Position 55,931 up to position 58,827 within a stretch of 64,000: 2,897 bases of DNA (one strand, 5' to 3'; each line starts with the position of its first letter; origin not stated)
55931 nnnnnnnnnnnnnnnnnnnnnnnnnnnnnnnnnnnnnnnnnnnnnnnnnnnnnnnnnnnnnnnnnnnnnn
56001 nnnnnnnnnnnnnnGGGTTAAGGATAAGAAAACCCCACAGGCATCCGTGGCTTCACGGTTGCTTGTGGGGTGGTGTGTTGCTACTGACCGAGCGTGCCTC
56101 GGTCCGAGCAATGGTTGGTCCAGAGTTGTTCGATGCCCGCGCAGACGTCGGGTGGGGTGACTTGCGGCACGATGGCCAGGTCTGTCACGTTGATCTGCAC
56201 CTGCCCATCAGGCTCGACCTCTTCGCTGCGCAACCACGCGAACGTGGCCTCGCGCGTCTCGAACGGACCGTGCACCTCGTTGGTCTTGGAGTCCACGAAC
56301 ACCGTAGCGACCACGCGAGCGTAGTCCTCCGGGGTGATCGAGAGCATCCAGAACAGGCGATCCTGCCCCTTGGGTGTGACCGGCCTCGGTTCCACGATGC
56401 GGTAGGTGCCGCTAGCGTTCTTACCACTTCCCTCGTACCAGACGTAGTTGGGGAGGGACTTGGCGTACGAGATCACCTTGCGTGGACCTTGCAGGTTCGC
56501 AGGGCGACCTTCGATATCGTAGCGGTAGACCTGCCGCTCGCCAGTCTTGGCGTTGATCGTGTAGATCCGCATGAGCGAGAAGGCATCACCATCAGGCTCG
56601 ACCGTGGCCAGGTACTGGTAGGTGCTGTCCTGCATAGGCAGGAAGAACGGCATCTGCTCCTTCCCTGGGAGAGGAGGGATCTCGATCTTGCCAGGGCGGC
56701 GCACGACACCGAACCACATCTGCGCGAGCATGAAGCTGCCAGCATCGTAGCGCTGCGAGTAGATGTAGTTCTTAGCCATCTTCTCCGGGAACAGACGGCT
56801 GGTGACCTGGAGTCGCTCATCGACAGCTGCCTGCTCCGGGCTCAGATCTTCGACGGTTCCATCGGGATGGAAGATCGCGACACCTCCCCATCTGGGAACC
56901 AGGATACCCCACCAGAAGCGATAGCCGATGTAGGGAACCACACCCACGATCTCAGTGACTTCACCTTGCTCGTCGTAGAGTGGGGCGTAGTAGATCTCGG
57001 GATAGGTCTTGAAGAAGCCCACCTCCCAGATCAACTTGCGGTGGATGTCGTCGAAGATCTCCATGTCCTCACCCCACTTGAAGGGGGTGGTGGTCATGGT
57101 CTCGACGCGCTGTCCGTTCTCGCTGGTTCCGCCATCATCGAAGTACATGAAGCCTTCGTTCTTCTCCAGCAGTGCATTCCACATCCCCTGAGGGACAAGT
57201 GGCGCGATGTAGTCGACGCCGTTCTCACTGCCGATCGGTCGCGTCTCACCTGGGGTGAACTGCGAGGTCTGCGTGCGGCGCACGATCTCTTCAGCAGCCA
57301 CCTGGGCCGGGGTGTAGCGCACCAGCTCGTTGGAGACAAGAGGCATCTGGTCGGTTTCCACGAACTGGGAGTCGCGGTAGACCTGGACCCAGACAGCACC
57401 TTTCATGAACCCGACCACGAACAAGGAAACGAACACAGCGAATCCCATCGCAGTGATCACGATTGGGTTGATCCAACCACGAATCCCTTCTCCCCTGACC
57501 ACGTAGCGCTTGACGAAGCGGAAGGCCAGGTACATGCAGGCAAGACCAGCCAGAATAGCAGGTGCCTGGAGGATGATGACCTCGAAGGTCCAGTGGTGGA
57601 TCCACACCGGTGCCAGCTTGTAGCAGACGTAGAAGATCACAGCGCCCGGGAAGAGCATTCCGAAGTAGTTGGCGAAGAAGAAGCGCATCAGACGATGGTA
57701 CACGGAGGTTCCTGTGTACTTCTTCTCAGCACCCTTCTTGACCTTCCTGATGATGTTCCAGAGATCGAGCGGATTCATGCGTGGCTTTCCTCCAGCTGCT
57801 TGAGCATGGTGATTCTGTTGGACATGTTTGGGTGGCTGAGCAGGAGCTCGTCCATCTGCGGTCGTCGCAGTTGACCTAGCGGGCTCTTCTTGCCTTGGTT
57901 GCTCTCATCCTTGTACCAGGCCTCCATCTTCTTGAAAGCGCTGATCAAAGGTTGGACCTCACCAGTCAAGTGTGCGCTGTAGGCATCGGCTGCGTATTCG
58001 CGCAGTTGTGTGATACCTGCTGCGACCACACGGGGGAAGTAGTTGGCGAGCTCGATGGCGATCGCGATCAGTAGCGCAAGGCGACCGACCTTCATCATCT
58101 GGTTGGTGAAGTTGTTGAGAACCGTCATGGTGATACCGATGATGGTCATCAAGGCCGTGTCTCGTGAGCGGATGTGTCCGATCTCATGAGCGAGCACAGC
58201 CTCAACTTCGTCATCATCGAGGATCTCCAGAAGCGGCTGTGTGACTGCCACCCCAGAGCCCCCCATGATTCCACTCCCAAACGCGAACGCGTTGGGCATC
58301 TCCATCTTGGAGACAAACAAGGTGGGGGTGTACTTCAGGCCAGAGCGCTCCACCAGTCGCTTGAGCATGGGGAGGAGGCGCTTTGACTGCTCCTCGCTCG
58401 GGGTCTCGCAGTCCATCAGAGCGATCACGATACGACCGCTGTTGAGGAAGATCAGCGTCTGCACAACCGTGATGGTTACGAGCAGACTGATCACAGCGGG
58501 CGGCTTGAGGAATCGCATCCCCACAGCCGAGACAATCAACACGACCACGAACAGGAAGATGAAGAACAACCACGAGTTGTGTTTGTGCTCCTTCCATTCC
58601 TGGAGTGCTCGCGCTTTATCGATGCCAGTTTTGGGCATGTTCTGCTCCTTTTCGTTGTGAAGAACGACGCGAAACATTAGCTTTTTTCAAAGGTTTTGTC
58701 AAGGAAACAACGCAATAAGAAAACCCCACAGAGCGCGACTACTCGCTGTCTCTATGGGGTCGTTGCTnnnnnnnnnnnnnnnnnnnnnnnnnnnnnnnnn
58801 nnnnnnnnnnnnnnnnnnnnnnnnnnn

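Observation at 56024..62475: High-GC four-gene operon: HTH protein, 688-aa protein with GHKL-ATPase-like motif spacing, HtpX-like M48 peptidase and a 565-aa polytopic membrane protein - candidate uncharacterised conflict/stress system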

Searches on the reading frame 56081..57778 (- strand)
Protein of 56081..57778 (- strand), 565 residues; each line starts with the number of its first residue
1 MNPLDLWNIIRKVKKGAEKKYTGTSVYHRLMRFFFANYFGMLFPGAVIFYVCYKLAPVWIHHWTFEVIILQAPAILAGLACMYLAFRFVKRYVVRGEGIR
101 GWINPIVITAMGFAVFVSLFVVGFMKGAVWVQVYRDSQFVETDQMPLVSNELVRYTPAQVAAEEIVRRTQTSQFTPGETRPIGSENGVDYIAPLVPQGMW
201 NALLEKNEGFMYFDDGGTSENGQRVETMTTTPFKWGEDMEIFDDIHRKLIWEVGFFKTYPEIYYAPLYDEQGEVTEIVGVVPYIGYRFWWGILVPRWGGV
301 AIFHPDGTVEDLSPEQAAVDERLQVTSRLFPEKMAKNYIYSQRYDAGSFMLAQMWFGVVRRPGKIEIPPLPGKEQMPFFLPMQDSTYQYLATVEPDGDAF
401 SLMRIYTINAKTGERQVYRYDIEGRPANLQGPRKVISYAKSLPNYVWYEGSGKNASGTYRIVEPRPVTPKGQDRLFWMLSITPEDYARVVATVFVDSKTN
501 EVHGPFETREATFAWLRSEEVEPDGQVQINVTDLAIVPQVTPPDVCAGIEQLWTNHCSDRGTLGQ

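Call 3: search_protein_families(library=pfam, proteins=[window:56081-57778:-], max_evalue=1)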
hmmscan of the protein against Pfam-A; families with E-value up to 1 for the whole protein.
window:56081-57778:- (565 aa): 3 families
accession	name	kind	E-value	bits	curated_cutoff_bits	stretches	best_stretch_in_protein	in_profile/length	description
PF08269.17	dCache_2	-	0.28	10.7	26.5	1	407-454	138-182/298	Cache domain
PF10510.14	PIG-S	-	0.34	10.2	26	1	289-326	317-353/514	Phosphatidylinositol-glycan biosynthesis class S protein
PF03779.20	SPW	-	0.4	11.6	31.5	1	55-133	15-82/93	SPW repeat domain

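Call 4: search_protein_families(library=padloc, proteins=[window:56081-57778:-], max_evalue=1)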
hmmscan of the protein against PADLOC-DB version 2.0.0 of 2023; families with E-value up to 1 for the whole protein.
window:56081-57778:- (565 aa): 0 families

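Call 10: find_encoding_contigs(protein=window:56081-57778:-, flank=10000, max_places=10)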
Protein window:56081-57778:- (565 aa): no gene with exactly this product is on record in the collection.

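Call 21: find_homologous_proteins(query=window:56081-57778:-)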
Query window:56081-57778:- (565 aa): 23 proteins with E <= 0.001 among 8000 candidates.
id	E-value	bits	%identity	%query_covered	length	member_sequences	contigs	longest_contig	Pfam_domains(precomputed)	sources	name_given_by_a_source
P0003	1.0e-253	861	64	99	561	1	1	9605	-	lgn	-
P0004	3.7e-249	846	63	99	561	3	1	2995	-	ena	-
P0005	4.5e-249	846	63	99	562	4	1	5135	-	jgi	jgi:hypothetical protein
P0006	9.8e-237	805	61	99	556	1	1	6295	-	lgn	-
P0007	5.5e-217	740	57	99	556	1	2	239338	-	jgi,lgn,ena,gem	-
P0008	5.4e-216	737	86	63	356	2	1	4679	-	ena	-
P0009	6.5e-215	733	56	99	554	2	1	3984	-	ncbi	-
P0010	2.7e-163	563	52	87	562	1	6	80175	-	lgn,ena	-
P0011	2.3e-157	543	52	89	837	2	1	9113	PF01435.25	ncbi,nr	ncbi:M48 family metalloprotease [Candidatus Uhrbacteria bacterium]|nr:M48 family metalloprotease [Ca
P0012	5.7e-147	509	48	87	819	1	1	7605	PF01435.25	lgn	-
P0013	9.0e-146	505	46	94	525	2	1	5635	-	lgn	-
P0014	9.8e-143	495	45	94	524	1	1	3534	-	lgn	-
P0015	5.5e-142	492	48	89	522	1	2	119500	-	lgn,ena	-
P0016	6.6e-135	469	46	84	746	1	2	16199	PF01435.25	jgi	jgi:hypothetical protein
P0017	2.7e-42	163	33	69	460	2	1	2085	-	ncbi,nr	ncbi:MAG TPA: hypothetical protein VFE09_00860, partial [Rubrobacteraceae bacterium]|nr:hypothetical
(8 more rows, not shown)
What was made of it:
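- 56081..57778 (-): 565-aa partner of the M48 protease, with about three N-terminal membrane helices and a roughly 430-aa alpha/beta domain of unknown fold. Its start overlaps the M48 stop by 4 nt. 23 homologues (call 21).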

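Call 25: search_protein_families(library=phrogs, proteins=[window:56081-57778:-], max_evalue=0.1)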
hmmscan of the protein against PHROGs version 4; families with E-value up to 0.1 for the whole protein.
window:56081-57778:- (565 aa): 0 families

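Call 26: find_encoding_contigs(protein=P0007, flank=10000, max_places=3)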
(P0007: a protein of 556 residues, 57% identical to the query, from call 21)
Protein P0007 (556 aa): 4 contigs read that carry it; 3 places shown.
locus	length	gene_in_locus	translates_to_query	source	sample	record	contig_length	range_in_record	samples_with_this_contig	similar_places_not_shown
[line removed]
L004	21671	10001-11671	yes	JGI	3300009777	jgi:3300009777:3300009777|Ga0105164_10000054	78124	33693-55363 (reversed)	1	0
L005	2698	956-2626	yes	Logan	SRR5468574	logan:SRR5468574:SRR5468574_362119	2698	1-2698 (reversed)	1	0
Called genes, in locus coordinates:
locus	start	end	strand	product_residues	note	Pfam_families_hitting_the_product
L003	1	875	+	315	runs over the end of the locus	PF01244:Peptidase_M19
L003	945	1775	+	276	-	PF01177:Asp_Glu_race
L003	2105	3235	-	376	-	-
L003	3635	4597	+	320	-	PF18920:DUF5671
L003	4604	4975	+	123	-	-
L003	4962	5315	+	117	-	PF04134:DCC1-like (weak)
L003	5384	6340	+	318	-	PF02735:Ku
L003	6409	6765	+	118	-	-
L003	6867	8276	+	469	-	PF00275:EPSP_synthase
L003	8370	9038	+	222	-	PF02163:Peptidase_M50 (weak)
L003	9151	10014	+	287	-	PF01435:Peptidase_M48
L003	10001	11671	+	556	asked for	-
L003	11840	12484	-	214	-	-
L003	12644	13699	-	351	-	-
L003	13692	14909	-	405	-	-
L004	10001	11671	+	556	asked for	-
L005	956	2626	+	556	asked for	-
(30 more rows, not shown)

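Call 27: find_encoding_contigs(protein=P0003, flank=10000, max_places=3)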
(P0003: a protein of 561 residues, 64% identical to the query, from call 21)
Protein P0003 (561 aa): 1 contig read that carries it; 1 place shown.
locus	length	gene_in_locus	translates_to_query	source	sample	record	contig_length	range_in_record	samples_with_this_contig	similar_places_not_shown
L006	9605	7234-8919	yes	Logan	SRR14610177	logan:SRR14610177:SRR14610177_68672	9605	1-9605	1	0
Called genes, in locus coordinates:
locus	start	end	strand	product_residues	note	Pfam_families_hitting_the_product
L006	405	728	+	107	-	-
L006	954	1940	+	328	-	PF02163:Peptidase_M50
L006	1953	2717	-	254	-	PF01978:TrmB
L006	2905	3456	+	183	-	PF02915:Rubrerythrin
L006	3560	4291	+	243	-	PF04127:DFP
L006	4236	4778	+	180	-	PF02441:Flavoprotein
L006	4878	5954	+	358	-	PF00596:Aldolase_II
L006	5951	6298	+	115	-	-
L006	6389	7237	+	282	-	PF01435:Peptidase_M48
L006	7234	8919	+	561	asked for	-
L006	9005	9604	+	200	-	?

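Call 28: find_encoding_contigs(protein=P0015, flank=10000, max_places=3)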
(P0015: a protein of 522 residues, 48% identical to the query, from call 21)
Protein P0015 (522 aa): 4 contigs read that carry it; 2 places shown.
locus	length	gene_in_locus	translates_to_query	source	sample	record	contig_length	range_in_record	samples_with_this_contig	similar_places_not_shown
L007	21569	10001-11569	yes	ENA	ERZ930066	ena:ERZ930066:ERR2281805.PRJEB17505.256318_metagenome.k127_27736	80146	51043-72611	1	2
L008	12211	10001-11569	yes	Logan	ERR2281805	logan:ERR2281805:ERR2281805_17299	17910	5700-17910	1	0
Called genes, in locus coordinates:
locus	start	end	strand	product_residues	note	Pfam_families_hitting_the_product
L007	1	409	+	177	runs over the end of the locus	PF11967:RecO_N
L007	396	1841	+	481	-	PF13231:PMT_2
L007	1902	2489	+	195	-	-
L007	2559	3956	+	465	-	PF01336:tRNA_anti-codon, PF00152:tRNA-synt_2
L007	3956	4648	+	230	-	PF02616:SMC_ScpA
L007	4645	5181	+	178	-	PF04079:SMC_ScpB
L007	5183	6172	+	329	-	PF02113:Peptidase_S13 (faint), PF00768:Peptidase_S11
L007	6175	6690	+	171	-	PF06695:Sm_multidrug_ex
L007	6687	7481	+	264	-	PF10648:Gmad2, PF10646:Germane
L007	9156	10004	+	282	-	PF01435:Peptidase_M48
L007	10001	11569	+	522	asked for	-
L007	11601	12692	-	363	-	PF00150:Cellulase (weak), PF02449:Glyco_hydro_42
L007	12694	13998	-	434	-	PF00232:Glyco_hydro_1, PF00331:Glyco_hydro_10 (faint), PF00232:Glyco_hydro_1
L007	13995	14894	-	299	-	PF00892:EamA (weak)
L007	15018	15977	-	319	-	PF00149:Metallophos, PF12850:Metallophos_2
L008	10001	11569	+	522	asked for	-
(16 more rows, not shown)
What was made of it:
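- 56081..57778 (-): In each of the three contexts inspected an M48 gene lies immediately upstream and overlaps it (calls 26-28).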

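Call 69: search_protein_families(library=ncbifam, proteins=[window:56081-57778:-], max_evalue=0.1)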
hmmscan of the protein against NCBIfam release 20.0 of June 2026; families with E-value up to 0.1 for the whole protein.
window:56081-57778:- (565 aa): 0 families
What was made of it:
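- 56081..57778 (-): No Pfam, NCBIfam or PADLOC family (calls 3, 4, 69).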

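Call 88: predict_structure(alignment_id=A6)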
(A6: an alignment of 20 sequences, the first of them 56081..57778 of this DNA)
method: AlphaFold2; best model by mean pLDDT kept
length: 565 residues; sequences in the alignment: 20
mean_pLDDT: 70.8   pTM: 0.72
mean pLDDT of the five models: 70.8, 66.2, 64.0, 58.4, 56.8
residues with pLDDT >= 90: 41; 70-90: 301; 50-70: 142; < 50: 81
segments of 3 or more residues with pLDDT < 50: 234-241, 367-373, 443-459, 523-565
pLDDT, mean of each block of 10 residues (from residue 1): 66 89 88 87 87 81 81 85 84 70 76 86 86 89 79 62 65 68 75 70 64 64 61 41 72 87 80 78 89 89 82 92 81 89 84 78 51 60 83 61 78 87 64 55 44 38 69 73 59 70 72 79 38 26 35 42 31
secondary structure, 60 per line:
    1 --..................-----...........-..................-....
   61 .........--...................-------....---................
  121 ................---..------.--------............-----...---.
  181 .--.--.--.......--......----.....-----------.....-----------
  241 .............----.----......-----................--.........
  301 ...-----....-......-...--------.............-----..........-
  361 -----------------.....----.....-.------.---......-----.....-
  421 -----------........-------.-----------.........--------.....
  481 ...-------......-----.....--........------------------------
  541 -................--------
elements in order: H3-20 H26-36 H38-55 H57-69 H72-90 H98-101 H105-136 H157-168 E174-176 E190-196 H199-204 E209-213 E225-229 H241-253 E263-268 E274-289 E292-303 E309-312 H314-319 H332-344 H350-359 E378-382 E387-391 E404-409 E415-419 H432-439 E459-467 E476-483 E491-496 E502-506 H509-516 H542-557
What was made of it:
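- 56081..57778 (-): AlphaFold model has pLDDT 70.8 (call 88).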

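Call 91: search_solved_structures(query=A6, max_evalue=1)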
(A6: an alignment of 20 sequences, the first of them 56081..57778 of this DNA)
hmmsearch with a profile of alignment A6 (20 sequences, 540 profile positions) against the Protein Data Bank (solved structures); distinct sequences matched with E-value up to 1: 0.

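Call 94: fold_search(model_id=the predicted structure, library=pdb)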
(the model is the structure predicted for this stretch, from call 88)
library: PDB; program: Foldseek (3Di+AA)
matches with E <= 10: 580; with E <= 0.001: 0
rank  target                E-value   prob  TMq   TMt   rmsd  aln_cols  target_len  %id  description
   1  8xvr_C                1.6e-02  0.21  0.17  0.18  17.7       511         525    7  Crystal structure of inulosucrase from Lactobacillus reuteri 121 mutant R544W (released 2025-01-22)
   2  5v3o_A                4.2e-02  0.09  0.09  0.05  23.9       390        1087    8  Cereblon in complex with DDB1 and CC-220 (released 2017-05-03)
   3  8xvr_A                4.9e-02  0.13  0.16  0.17  18.6       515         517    8  Crystal structure of inulosucrase from Lactobacillus reuteri 121 mutant R544W (released 2025-01-22)
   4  9d56_B                6.4e-02  0.09  0.13  0.11  19.1       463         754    9  Human kidney Dipeptidyl peptidase 4 with N-ter TM (released 2025-08-06)
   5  9kf6                  8.4e-02  0.14  0.13  0.15  17.5       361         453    9  Crystal structure of the reaction intermediate of Streptomyces sp. sulfotransferase Cpz4 involved in caprazamycins synth (released 2025-11-05)
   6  3sx4_A                9.4e-02  0.08  0.13  0.11  18.7       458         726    9  Crystal structure of human dpp-iv in complex with sa-(+)-3-(aminomethyl)-4-(2,4-dichlorophenyl)-6-(2-methoxyphenyl)- 2 (released 2011-10-26)
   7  8oiz_A                1.0e-01  0.08  0.09  0.05  24.0       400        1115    8  Crystal structure of human CRBN-DDB1 in complex with Pomalidomide (released 2023-07-19)
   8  8hpy_D                1.1e-01  0.08  0.08  0.09  17.3       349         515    7  Crystal structure of human LGI1-ADAM22 complex (released 2023-12-13)
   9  9j6k_A                1.1e-01  0.05  0.08  0.05  24.6       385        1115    8  HBx complexed with DDB1 (released 2025-06-04)
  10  3vsf_A                1.2e-01  0.08  0.09  0.11  19.9       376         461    9  Crystal structure of 1,3Gal43A, an exo-beta-1,3-Galactanase from Clostridium thermocellum (released 2012-12-05)
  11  3ccb_A                1.3e-01  0.08  0.13  0.11  19.1       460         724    9  Crystal Structure of Human DPP4 in complex with a benzimidazole derivative (released 2008-10-21)
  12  3f7f_A                1.4e-01  0.09  0.14  0.12  15.5       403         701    8  Structure of Nup120 (released 2009-08-18)
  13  6euh_A                1.5e-01  0.18  0.17  0.24  14.8       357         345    8  The GH43, Beta 1,3 Galactosidase, BT3683 with galactodeoxynojirimycin (released 2018-10-17)
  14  8qy7                  1.5e-01  0.11  0.06  0.04  20.1       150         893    7  Zorya anti-bacteriophage defense system ZorD apo form (released 2024-11-06)
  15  3to3_B                1.7e-01  0.18  0.07  0.07  13.4       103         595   14  Crystal Structure of Petrobactin Biosynthesis Protein AsbB from Bacillus anthracis str. Sterne (released 2011-10-05)
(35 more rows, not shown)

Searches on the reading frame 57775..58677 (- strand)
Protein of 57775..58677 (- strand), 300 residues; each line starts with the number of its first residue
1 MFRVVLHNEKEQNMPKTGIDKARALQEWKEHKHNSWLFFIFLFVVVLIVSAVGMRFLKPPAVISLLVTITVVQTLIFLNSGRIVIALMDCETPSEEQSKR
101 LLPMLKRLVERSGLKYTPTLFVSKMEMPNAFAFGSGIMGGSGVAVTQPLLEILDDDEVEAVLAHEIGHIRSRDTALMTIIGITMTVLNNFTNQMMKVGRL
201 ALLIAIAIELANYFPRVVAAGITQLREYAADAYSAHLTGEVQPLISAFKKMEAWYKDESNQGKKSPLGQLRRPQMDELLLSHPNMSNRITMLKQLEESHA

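Call 3: search_protein_families(library=pfam, proteins=[window:57775-58677:-], max_evalue=1)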
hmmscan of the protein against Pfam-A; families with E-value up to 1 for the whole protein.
window:57775-58677:- (300 aa): 3 families
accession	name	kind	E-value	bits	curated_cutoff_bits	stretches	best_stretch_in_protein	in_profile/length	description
PF01435.24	Peptidase_M48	-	2.7e-27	96.2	20.3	1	97-295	3-185/186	Peptidase family M48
PF05569.17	Peptidase_M56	-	0.004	16.8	31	1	58-179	94-214/296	BlaR1 peptidase M56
PF15176.11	LRR19-TM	-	0.88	10.1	27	0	200-243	28-71/115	Leucine-rich repeat family 19 TM domain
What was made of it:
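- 57775..58638 (-): M48 zinc metalloprotease, HtpX-like, 287 aa from the ATG at 58638 (the ORF can extend to 58677). It has HEIGH at aa 151-155 and REYAAD downstream. Two predicted membrane helices lie N-terminal of the motif and one or two after it. Pfam Peptidase_M48, 2.7e-27 (call 3).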

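Call 4: search_protein_families(library=padloc, proteins=[window:57775-58677:-], max_evalue=1)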
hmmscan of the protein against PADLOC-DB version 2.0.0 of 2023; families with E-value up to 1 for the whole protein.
window:57775-58677:- (300 aa): 1 family
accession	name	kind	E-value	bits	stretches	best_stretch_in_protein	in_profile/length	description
PDLC01992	CARF_m9--CARF_TM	-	0.41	8.3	1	25-75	164-212/223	-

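Call 25: search_protein_families(library=phrogs, proteins=[window:57775-58677:-], max_evalue=0.1)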
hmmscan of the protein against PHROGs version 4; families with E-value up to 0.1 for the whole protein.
window:57775-58677:- (300 aa): 4 families
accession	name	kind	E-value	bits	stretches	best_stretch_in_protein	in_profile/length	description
phrog_23242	-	unknown function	2.1e-15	58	1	42-299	27-287/317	-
phrog_13761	-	unknown function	0.0053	17.7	0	159-208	37-88/149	-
phrog_26636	-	unknown function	0.019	15.4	1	113-238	91-215/272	-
phrog_2767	-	unknown function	0.064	13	0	153-198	158-202/442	-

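Call 69: search_protein_families(library=ncbifam, proteins=[window:57775-58677:-], max_evalue=0.1)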
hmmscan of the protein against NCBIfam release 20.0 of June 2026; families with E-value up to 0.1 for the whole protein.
window:57775-58677:- (300 aa): 12 families
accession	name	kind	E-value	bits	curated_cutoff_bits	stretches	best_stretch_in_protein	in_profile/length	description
NF003425.0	PRK04897.1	equivalog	9.5e-31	107.1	355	1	31-295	10-298/298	zinc metalloprotease HtpX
NF002669.0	PRK02391.1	equivalog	3.5e-30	105.2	341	1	39-297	18-293/298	zinc metalloprotease HtpX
NF002363.0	PRK01345.1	equivalog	4.5e-30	104.8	422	1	61-298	30-281/318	zinc metalloprotease HtpX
NF002826.0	PRK03001.1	equivalog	1.5e-27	96.6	369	1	41-297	10-280/285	zinc metalloprotease HtpX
NF002839.0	PRK03072.1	equivalog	2.3e-27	95.9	412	1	37-297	11-286/291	zinc metalloprotease HtpX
NF002775.0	PRK02870.1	equivalog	6.3e-27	94.7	285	1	20-293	43-334/338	zinc metalloprotease HtpX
NF002322.0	PRK01265.1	equivalog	2.9e-26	92.7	275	1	43-252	24-248/325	zinc metalloprotease HtpX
NF003965.0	PRK05457.1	equivalog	3.8e-25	88.8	245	1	81-295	64-284/285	protease HtpX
NF052399.1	M48_lipo_LoiP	exception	1.2e-08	34.7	365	1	127-254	96-218/247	metalloprotease LoiP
NF052400.1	M48_BAM_BepA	equivalog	0.015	14.1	570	1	115-174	88-143/483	beta-barrel assembly-enhancing protease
NF004401.0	PRK05758.2-1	equivalog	0.03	14.4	116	0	148-211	35-98/178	F0F1 ATP synthase subunit delta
NF038277.1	accessory_MacP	equivalog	0.064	13.7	45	0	9-50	50-90/98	cell wall synthase accessory phosphoprotein MacP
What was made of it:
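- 57775..58638 (-): NCBIfam HtpX models score about 100 bits, far below their equivalog cut-offs (call 69).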
